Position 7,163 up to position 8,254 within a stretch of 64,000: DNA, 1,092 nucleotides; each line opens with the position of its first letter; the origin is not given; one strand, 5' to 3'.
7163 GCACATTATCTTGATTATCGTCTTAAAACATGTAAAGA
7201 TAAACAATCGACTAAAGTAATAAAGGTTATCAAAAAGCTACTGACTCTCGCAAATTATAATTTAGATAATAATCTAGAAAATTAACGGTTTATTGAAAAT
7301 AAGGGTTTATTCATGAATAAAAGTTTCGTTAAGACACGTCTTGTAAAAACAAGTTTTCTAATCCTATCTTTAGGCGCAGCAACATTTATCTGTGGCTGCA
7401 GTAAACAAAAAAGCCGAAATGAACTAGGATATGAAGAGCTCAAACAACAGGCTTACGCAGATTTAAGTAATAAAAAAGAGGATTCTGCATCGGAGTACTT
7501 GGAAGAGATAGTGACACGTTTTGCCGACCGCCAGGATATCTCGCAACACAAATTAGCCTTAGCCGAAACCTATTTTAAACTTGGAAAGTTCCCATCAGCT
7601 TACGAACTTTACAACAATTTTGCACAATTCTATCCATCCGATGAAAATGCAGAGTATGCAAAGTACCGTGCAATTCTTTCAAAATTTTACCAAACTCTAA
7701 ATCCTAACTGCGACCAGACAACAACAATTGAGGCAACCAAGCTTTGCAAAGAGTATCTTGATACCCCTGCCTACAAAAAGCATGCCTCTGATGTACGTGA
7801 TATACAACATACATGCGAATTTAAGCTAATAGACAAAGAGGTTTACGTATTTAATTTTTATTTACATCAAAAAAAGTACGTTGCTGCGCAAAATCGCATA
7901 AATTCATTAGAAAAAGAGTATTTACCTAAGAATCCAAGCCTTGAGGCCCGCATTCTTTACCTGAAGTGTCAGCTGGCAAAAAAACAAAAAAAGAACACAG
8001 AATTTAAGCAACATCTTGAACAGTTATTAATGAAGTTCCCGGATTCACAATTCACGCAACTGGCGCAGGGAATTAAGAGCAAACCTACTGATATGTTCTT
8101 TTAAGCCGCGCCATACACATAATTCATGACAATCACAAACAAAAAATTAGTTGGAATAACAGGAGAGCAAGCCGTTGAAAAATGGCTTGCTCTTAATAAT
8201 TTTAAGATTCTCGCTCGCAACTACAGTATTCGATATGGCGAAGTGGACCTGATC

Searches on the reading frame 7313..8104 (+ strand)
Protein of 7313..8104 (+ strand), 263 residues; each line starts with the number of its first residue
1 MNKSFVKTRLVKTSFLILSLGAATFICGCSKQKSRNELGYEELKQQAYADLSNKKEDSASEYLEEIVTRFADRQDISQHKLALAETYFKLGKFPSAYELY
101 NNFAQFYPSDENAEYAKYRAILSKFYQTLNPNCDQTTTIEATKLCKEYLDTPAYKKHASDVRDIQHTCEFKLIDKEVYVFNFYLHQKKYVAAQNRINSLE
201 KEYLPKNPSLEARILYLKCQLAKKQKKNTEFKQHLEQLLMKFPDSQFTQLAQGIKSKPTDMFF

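Call 30: search_protein_families(library=pfam, proteins=[window:7313-8104:+], max_evalue=0.01)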
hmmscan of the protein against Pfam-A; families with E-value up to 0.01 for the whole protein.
window:7313-8104:+ (263 aa): 7 families
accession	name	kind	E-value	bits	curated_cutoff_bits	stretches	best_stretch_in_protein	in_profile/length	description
PF13525.12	YfiO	-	2.9e-17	63.6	25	1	42-210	7-177/203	Outer membrane lipoprotein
PF13428.12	TPR_14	-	7.6e-07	29.7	23.5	0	81-115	5-39/44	Tetratricopeptide repeat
PF14559.12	TPR_19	-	3.5e-05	24.5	25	0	52-110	3-58/68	Tetratricopeptide repeat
PF12895.13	ANAPC3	-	0.00062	20.4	27.2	0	55-119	4-64/82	Anaphase-promoting complex, cyclosome, subunit 3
PF13512.12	TPR_18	-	0.00078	20.1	21.9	0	39-125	9-95/145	Tetratricopeptide repeat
PF09976.15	TPR_21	-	0.0061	16.8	25.5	0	30-118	33-117/193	Tetratricopeptide repeat-like domain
PF25063.1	ARM_TT21_C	-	0.0067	16.8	35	0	45-117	23-95/209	Tetratricopeptide repeat protein 21 C-terminal ARM domain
